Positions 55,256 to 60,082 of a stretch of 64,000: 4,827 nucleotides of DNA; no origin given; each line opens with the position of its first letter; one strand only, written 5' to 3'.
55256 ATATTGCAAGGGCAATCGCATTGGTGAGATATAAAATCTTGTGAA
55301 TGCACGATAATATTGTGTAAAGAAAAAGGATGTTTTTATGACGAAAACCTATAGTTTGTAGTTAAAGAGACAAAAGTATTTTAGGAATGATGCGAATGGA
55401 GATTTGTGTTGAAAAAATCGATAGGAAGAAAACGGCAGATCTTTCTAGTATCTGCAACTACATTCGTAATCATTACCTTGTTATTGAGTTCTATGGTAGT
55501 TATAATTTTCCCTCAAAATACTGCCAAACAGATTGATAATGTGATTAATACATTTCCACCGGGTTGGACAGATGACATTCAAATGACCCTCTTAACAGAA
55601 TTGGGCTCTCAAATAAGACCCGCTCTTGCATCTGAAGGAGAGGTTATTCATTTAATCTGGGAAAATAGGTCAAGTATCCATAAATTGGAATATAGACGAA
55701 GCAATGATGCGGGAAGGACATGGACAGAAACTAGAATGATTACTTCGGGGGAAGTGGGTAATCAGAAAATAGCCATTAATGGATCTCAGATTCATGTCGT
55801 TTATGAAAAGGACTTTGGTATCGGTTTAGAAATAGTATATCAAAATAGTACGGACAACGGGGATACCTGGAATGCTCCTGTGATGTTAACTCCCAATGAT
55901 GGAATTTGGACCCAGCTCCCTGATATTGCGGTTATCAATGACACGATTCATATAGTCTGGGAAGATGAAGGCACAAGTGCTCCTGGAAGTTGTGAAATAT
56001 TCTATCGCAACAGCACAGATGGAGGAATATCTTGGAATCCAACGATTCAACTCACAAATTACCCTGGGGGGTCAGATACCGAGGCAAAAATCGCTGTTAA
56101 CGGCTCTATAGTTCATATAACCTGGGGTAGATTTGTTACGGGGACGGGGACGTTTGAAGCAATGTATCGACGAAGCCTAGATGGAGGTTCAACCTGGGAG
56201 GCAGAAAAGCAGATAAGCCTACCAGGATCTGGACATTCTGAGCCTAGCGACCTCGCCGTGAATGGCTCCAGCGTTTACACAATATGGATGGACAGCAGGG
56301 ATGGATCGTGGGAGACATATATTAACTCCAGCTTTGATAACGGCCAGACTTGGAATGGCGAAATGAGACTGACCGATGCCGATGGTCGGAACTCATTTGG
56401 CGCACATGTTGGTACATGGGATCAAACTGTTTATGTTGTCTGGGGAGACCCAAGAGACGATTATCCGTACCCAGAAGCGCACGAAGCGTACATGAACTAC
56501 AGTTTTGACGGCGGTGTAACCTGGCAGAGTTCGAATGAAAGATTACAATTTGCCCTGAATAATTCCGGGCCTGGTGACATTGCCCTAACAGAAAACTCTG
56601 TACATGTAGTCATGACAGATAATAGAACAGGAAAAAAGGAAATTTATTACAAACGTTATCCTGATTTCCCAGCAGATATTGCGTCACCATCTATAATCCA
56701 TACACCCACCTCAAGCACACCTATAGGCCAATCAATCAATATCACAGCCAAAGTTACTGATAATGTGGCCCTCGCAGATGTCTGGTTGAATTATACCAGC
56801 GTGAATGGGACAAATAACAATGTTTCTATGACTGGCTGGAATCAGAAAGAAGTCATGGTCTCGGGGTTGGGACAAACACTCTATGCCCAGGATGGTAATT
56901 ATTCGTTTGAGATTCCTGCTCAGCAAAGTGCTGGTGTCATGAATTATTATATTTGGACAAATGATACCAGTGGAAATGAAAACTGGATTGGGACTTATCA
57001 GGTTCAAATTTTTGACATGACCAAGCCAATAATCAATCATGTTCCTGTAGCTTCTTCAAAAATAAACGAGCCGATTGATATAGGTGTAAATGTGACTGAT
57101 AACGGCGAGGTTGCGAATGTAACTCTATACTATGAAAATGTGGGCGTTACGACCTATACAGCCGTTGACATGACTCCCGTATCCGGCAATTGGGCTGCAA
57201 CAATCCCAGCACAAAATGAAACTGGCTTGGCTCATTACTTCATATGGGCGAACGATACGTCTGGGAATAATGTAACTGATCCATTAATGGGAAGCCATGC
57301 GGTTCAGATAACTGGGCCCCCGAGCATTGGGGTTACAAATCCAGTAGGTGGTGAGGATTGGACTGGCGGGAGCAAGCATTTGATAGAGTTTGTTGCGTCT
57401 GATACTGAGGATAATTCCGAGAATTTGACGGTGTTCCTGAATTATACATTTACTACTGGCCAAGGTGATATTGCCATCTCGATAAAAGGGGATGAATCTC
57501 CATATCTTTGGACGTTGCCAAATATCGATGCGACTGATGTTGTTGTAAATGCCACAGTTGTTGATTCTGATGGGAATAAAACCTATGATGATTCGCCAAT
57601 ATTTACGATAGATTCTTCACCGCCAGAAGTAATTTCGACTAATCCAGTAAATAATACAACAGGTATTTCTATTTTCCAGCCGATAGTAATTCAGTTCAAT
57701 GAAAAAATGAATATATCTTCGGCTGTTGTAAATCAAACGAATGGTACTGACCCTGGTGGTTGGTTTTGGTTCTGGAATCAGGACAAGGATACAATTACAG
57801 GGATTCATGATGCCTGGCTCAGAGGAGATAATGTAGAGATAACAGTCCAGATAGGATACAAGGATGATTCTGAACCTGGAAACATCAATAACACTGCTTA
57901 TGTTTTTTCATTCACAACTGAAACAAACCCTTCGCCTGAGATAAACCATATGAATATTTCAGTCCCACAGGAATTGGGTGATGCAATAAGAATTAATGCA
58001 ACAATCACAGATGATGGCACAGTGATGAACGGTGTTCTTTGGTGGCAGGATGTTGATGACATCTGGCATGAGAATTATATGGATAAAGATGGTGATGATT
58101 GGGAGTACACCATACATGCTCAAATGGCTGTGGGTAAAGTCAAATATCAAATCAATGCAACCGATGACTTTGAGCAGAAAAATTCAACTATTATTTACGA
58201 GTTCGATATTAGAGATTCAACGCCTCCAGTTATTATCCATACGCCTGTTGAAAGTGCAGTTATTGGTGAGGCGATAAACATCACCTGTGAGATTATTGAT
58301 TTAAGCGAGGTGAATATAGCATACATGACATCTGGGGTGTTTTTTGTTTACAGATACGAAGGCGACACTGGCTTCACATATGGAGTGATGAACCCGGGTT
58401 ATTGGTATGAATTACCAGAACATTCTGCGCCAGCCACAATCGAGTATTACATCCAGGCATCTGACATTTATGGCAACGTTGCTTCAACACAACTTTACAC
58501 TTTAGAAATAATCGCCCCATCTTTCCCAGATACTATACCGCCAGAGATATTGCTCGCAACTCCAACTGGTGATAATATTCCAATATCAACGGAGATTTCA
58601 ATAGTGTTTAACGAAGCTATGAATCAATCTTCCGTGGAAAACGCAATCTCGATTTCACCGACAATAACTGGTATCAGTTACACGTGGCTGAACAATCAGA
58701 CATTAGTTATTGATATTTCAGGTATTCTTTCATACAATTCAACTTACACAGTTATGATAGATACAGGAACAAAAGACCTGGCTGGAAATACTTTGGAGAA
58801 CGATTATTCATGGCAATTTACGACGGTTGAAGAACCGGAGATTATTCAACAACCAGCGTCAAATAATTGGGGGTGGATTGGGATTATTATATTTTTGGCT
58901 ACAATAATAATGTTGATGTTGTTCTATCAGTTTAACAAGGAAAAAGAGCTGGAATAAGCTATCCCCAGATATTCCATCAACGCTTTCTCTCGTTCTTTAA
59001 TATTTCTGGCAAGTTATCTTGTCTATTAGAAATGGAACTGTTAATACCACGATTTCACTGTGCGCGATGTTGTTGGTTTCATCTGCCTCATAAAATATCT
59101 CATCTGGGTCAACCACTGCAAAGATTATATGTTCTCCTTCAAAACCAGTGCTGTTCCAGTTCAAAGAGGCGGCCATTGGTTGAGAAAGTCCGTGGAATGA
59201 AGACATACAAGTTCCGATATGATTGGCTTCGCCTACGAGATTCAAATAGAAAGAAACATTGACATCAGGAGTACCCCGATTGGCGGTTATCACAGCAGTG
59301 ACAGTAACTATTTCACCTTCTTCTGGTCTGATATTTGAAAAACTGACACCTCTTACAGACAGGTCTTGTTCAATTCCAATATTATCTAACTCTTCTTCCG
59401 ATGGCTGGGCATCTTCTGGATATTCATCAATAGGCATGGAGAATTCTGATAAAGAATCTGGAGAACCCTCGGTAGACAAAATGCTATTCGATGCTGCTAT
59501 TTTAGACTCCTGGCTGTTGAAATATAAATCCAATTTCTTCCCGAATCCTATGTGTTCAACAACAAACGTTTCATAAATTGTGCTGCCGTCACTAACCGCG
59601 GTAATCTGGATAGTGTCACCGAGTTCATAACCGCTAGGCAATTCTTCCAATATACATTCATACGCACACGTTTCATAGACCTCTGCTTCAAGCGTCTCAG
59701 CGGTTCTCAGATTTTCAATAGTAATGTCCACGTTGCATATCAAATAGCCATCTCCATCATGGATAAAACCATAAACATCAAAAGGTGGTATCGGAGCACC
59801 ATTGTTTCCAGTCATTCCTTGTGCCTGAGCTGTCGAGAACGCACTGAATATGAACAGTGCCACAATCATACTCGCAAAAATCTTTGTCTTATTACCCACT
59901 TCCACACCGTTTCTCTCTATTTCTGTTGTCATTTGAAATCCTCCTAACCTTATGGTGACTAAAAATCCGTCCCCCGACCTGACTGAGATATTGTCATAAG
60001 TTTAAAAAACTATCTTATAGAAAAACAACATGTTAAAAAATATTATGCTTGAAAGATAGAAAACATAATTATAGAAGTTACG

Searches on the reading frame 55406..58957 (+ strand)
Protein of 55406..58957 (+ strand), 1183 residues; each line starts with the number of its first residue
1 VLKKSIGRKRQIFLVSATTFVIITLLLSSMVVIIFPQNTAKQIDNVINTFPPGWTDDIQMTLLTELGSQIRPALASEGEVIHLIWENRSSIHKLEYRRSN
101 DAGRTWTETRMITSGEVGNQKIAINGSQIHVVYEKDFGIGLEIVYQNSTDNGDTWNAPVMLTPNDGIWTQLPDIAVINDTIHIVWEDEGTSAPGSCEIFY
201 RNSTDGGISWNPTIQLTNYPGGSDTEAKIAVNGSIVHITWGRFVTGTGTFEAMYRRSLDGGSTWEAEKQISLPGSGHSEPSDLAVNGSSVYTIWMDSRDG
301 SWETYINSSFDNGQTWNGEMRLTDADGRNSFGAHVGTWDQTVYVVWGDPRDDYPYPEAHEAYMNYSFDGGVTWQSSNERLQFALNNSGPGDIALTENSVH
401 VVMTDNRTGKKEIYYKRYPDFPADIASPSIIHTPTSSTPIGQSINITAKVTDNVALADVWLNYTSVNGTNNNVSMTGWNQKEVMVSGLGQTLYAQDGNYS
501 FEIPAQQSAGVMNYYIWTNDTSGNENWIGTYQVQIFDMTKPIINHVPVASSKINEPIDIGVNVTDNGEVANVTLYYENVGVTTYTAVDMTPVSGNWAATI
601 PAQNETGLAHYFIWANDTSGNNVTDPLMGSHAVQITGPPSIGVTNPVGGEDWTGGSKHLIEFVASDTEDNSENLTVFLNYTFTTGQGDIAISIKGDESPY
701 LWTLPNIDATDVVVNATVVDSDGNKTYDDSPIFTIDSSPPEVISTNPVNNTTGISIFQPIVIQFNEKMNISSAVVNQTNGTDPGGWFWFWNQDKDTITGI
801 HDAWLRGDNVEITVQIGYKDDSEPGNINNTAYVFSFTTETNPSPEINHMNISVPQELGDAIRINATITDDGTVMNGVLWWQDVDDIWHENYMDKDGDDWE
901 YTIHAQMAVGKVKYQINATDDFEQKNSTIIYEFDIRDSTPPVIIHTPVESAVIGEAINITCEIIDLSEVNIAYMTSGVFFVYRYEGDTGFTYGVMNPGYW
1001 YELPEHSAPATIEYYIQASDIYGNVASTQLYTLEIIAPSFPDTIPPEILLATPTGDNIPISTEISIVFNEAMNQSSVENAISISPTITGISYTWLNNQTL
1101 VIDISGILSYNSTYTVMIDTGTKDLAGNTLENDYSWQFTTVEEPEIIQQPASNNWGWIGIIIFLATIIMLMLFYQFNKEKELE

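Call 57: search_protein_families(library=pfam, proteins=[window:55406-58957:+], max_evalue=0.00001)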
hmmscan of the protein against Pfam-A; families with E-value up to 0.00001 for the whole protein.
window:55406-58957:+ (1183 aa): 3 families
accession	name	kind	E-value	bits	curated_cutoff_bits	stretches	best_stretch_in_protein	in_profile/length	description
PF13205.12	Big_5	-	1.6e-24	87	23.6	2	1042-1140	1-105/105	Bacterial Ig-like domain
PF13088.12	BNR_2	-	1.6e-09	38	31.4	0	144-347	21-228/277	BNR repeat-like domain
PF02012.26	BNR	-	1.4e-07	30.9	27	0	365-374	2-11/12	BNR/Asp-box repeat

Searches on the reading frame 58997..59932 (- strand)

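Call 9: search_protein_families(library=pfam, proteins=[window:58997-59932:-], max_evalue=0.001)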
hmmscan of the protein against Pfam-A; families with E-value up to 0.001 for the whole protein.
window:58997-59932:- (311 aa): 1 family
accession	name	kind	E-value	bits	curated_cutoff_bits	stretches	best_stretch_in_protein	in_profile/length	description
PF07705.17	CARDB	-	0.00037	21.1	22.7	0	190-290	3-99/101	CARDB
